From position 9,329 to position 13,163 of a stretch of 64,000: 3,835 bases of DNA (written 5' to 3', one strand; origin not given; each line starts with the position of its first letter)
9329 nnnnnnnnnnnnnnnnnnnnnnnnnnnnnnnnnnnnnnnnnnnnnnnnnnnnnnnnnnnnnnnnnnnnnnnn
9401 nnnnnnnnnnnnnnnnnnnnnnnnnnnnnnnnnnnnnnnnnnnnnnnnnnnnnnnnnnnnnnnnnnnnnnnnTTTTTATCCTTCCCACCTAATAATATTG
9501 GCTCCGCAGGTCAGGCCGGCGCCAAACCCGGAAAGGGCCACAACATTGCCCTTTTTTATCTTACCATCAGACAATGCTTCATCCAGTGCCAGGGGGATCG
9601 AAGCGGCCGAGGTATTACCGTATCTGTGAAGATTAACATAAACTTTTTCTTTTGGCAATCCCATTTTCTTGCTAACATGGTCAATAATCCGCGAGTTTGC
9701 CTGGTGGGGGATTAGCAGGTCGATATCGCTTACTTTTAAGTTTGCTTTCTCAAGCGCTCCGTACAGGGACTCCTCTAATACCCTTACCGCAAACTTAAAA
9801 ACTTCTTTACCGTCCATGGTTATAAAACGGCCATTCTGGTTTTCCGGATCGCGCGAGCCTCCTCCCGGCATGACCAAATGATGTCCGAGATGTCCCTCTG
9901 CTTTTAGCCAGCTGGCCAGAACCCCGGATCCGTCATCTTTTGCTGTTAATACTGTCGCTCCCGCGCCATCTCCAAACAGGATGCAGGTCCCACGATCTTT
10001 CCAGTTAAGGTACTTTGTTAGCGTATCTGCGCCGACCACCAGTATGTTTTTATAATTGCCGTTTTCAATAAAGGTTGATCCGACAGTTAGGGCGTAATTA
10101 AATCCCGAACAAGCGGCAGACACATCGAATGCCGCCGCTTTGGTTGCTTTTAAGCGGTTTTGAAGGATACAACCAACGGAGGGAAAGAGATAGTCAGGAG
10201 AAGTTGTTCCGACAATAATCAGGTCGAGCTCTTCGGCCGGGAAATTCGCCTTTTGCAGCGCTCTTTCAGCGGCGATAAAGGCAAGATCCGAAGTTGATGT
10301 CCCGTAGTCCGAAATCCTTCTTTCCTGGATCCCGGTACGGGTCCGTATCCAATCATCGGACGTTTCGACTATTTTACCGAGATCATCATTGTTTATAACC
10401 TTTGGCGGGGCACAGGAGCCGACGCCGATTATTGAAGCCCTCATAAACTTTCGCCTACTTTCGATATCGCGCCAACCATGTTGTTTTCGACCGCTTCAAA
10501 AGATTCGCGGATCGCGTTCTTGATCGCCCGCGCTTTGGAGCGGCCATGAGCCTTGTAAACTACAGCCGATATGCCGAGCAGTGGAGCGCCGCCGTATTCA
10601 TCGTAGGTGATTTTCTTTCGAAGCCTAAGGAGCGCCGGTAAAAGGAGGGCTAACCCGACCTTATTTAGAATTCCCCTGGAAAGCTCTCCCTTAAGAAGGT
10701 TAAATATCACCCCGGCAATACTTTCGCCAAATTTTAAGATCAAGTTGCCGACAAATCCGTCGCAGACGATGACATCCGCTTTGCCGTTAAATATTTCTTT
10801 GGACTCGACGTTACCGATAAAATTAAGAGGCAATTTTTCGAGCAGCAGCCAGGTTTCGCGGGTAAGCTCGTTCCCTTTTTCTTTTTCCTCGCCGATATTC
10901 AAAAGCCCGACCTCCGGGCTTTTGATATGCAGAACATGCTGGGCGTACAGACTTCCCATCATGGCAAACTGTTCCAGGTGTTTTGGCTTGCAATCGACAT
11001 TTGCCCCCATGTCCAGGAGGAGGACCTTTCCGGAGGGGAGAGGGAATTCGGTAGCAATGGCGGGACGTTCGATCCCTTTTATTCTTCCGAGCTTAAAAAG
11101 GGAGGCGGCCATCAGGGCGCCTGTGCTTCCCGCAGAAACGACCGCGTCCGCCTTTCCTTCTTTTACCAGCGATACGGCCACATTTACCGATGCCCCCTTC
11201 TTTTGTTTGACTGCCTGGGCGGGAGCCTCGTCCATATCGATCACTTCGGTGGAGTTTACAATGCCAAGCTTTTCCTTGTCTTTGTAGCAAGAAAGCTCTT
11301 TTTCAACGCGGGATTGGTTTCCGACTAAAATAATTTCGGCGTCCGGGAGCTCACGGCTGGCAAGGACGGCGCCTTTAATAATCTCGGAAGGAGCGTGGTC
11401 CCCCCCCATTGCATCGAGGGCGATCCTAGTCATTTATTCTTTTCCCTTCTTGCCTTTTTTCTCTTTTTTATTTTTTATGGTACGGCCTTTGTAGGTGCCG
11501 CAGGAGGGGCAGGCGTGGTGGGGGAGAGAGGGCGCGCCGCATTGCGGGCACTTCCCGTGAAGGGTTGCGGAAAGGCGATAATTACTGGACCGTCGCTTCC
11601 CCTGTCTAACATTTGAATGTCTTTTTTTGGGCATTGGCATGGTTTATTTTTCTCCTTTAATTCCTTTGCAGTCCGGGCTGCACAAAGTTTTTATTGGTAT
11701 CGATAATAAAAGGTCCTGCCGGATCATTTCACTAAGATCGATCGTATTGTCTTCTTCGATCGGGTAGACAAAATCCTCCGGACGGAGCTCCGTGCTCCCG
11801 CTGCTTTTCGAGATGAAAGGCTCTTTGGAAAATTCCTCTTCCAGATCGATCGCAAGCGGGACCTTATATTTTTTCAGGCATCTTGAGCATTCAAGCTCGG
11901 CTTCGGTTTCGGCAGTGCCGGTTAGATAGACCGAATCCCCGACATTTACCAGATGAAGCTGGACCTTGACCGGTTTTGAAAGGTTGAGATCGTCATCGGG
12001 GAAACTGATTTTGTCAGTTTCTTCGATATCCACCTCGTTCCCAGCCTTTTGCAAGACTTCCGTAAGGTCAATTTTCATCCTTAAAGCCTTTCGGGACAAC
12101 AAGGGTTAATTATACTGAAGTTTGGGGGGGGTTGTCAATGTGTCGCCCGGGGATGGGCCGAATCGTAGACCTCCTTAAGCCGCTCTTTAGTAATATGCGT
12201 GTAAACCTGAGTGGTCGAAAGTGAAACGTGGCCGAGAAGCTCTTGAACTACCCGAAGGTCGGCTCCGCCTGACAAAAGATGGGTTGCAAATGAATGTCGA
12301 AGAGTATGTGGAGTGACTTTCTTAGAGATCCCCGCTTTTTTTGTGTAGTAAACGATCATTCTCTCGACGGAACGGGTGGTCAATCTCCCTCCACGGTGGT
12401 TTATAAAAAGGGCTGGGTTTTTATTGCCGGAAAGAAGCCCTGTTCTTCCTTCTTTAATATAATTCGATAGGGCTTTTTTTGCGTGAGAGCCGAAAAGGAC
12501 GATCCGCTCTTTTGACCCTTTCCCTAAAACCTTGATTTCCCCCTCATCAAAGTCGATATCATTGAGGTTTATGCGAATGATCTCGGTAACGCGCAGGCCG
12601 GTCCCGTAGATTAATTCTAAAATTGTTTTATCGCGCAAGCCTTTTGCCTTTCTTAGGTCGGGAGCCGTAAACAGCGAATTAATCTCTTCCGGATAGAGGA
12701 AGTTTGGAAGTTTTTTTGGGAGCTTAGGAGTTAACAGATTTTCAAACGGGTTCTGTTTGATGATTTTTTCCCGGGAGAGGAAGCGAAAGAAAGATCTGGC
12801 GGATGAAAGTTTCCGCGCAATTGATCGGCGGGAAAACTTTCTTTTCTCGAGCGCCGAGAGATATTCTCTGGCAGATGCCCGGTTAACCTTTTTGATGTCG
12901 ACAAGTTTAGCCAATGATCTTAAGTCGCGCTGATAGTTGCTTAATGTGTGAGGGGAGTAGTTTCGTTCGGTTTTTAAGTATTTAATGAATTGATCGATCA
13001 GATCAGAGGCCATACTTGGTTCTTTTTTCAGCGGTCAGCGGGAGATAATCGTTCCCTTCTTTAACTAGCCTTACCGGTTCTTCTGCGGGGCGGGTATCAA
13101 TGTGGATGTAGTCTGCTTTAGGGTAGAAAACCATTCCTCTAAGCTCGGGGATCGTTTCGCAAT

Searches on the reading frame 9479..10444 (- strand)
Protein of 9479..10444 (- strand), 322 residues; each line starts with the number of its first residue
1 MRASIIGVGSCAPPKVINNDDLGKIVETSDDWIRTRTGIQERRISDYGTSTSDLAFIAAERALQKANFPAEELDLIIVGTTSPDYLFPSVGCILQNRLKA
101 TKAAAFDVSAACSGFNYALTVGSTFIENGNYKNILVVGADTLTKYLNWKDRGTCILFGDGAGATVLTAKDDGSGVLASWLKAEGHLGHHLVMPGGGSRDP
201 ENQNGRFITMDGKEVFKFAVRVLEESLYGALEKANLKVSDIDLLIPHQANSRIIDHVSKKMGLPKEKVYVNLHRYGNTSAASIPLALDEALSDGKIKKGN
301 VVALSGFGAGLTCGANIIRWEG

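Call 60: search_protein_families(library=pfam, proteins=[window:9479-10444:-], max_evalue=0.00001)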
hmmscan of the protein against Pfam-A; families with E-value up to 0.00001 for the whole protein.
window:9479-10444:- (322 aa): 2 families
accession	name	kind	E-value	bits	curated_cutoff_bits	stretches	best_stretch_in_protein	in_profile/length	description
PF08541.16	ACP_syn_III_C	-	1.6e-38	131.2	26.6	1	231-320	1-90/90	3-Oxoacyl-[acyl-carrier-protein (ACP)] synthase III C terminal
PF08545.16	ACP_syn_III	-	1.7e-29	101.9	24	1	106-184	1-80/80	3-Oxoacyl-[acyl-carrier-protein (ACP)] synthase III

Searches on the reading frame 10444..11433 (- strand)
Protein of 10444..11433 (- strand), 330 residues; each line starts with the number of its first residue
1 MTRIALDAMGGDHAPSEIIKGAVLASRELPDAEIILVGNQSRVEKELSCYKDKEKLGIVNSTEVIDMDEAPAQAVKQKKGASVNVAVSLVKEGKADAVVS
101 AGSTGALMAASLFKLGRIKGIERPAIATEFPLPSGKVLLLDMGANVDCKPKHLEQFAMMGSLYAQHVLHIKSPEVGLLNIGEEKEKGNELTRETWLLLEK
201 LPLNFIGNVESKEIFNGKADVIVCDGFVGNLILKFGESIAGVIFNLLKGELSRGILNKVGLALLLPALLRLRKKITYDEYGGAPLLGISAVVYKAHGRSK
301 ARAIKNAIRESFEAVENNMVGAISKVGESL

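Call 60: search_protein_families(library=pfam, proteins=[window:10444-11433:-], max_evalue=0.00001)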
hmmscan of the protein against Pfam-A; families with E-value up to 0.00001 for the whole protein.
window:10444-11433:- (330 aa): 1 family
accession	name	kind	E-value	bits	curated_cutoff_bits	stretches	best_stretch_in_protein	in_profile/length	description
PF02504.20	FA_synthesis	-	7.5e-116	387.2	29.1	1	3-319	2-321/324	Fatty acid synthesis protein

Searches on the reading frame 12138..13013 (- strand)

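Call 60: search_protein_families(library=pfam, proteins=[window:12138-13013:-], max_evalue=0.00001)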
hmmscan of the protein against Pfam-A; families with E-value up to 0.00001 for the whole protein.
window:12138-13013:- (292 aa): 3 families
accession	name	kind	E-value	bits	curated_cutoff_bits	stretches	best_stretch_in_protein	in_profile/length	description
PF00589.27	Phage_integrase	-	2e-49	168.1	27.1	1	105-277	2-171/172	Phage integrase family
PF02899.23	Phage_int_SAM_1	-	5.8e-20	71.8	22.3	1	6-83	1-83/83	Phage integrase, N-terminal SAM-like domain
PF13495.12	Phage_int_SAM_4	-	2.7e-06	28.1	27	1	5-82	1-81/85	Phage integrase, N-terminal SAM-like domain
